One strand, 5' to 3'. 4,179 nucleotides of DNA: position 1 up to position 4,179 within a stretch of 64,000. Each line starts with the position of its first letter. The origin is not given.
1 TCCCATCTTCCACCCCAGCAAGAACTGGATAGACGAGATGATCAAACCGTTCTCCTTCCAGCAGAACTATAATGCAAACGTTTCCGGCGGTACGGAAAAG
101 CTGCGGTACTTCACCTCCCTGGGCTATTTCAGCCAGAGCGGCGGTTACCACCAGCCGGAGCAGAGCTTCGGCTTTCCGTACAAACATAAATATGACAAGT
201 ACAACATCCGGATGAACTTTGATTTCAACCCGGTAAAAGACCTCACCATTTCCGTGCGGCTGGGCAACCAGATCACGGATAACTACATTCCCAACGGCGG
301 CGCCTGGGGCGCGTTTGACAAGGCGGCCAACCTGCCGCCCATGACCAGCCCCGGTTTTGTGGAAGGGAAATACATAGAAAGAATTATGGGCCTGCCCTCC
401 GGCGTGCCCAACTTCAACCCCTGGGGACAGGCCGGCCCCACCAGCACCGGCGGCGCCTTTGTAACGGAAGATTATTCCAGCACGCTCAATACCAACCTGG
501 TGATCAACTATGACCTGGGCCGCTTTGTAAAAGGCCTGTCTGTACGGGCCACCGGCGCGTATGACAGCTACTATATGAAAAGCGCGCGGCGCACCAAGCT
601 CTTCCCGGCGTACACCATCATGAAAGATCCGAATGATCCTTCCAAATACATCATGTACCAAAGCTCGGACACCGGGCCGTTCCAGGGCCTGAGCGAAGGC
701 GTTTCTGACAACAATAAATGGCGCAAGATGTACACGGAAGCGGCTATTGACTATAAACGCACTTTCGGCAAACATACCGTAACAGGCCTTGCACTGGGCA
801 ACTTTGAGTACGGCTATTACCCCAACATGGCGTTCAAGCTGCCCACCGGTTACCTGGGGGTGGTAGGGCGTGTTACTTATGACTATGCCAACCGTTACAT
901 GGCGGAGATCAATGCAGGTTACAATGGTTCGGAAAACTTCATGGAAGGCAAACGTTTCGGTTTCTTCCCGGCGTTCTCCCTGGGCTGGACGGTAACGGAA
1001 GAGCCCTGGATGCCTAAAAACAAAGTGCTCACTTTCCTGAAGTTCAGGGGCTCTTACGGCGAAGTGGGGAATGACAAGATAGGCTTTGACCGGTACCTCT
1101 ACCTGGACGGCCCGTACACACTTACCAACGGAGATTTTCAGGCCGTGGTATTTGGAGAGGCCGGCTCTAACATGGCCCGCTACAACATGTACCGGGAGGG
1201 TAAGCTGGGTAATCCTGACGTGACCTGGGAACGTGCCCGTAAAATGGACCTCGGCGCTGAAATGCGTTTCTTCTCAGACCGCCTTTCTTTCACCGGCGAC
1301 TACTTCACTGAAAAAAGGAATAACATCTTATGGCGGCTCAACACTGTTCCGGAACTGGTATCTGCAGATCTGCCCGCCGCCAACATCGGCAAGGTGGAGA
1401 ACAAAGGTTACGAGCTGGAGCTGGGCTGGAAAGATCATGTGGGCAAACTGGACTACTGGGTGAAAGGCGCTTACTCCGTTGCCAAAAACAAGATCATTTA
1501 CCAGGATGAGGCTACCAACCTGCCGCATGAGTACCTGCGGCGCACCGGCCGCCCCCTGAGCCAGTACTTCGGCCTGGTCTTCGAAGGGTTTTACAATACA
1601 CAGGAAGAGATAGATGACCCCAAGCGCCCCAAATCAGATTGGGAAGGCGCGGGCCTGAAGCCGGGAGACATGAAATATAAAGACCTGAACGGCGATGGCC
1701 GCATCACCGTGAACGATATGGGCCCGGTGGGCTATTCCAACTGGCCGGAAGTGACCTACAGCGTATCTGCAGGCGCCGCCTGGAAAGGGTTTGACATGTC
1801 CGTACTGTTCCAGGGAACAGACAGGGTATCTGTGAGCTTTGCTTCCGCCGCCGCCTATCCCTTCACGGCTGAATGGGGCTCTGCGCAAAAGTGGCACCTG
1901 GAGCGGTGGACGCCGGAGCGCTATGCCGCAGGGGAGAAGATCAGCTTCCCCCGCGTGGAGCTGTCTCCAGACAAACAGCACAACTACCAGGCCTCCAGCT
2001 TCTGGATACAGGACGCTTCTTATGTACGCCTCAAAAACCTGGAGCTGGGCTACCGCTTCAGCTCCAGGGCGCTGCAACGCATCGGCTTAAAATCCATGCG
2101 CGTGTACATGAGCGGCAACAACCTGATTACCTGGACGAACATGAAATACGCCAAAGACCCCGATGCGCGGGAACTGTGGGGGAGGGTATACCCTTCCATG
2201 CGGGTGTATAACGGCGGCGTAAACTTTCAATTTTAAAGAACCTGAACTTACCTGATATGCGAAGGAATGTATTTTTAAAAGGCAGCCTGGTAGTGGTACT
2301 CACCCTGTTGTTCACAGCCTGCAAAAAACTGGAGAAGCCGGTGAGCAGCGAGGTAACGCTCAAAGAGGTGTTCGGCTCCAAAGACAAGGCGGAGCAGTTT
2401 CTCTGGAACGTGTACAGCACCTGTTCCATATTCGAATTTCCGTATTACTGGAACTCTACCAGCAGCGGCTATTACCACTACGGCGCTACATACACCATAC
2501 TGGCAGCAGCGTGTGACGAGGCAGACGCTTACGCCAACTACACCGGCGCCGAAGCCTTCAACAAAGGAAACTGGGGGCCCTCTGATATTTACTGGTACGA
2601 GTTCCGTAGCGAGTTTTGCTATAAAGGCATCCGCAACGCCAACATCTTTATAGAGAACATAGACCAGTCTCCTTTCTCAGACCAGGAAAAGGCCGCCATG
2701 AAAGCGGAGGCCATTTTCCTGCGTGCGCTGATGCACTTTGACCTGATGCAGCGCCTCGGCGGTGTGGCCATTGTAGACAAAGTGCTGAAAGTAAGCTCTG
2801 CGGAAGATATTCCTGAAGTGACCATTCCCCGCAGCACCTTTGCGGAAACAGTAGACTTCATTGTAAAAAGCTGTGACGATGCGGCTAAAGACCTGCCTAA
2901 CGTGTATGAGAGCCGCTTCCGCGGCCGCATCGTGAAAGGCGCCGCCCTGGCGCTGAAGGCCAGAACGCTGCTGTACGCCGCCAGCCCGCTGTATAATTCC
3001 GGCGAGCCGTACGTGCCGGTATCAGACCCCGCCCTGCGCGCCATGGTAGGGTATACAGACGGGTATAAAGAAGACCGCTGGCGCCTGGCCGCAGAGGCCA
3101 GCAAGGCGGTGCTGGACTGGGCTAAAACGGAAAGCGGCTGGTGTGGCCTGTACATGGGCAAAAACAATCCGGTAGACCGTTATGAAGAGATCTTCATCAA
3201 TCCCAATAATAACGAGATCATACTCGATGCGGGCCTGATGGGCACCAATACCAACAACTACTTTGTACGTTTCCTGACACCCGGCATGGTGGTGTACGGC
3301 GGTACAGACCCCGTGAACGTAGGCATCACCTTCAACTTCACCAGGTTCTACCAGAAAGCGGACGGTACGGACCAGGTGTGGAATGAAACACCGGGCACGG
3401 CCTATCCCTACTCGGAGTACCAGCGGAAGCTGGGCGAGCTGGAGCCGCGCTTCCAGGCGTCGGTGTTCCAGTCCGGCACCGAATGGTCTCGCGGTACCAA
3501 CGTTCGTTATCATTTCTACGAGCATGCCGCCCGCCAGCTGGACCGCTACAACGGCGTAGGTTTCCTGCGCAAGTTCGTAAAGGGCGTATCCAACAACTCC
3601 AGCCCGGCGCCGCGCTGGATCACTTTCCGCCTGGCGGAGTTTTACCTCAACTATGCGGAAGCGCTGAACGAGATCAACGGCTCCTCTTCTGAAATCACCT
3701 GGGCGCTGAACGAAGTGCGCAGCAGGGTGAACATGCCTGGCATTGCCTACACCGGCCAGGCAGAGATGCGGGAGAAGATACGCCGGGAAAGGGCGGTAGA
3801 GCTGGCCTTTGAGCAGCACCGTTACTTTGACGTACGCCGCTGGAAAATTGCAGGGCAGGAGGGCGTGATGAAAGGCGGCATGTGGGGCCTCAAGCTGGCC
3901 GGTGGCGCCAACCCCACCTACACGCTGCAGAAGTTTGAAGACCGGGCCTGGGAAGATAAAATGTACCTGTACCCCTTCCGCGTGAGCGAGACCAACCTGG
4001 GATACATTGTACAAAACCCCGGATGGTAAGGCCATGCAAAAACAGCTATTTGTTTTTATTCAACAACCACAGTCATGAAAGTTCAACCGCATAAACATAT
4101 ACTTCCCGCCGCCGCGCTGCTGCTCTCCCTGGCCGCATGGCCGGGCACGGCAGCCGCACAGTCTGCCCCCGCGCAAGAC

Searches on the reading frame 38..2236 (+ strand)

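Call 15: search_protein_families(library=pfam, proteins=[window:38-2236:+], max_evalue=0.001)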
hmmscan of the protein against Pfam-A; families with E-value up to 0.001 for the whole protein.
window:38-2236:+ (732 aa): 1 family
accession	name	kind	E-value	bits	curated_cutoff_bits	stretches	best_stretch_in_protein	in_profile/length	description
PF00593.30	TonB_dep_Rec_b-barrel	-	9.1e-13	49.3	27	1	88-696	19-436/436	TonB dependent receptor-like, beta-barrel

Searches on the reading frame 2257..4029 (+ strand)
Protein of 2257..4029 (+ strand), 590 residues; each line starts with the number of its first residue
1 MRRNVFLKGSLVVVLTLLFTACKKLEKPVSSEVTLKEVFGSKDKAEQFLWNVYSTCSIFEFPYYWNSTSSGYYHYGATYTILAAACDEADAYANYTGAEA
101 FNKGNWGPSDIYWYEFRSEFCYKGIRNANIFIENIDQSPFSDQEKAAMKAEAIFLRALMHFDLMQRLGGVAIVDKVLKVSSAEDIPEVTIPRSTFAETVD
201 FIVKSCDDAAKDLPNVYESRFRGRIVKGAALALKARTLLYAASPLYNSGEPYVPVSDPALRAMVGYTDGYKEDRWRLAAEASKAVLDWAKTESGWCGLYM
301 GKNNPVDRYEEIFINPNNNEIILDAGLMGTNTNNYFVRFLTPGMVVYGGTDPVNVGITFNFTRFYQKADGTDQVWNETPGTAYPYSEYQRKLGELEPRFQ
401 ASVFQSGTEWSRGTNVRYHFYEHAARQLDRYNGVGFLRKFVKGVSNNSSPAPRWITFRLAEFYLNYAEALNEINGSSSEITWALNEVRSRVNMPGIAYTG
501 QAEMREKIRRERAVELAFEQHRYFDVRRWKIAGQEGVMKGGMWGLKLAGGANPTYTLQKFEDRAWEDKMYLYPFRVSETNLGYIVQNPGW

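Call 15: search_protein_families(library=pfam, proteins=[window:2257-4029:+], max_evalue=0.001)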
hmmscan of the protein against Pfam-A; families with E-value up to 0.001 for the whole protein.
window:2257-4029:+ (590 aa): 2 families
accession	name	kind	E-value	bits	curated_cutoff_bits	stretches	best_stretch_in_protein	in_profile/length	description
PF07980.17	SusD_RagB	-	1.1e-38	134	23.1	1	345-590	33-297/297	SusD family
PF14322.12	SusD-like_3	-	3.1e-22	80.2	27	1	120-239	80-191/191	Starch-binding associating with outer membrane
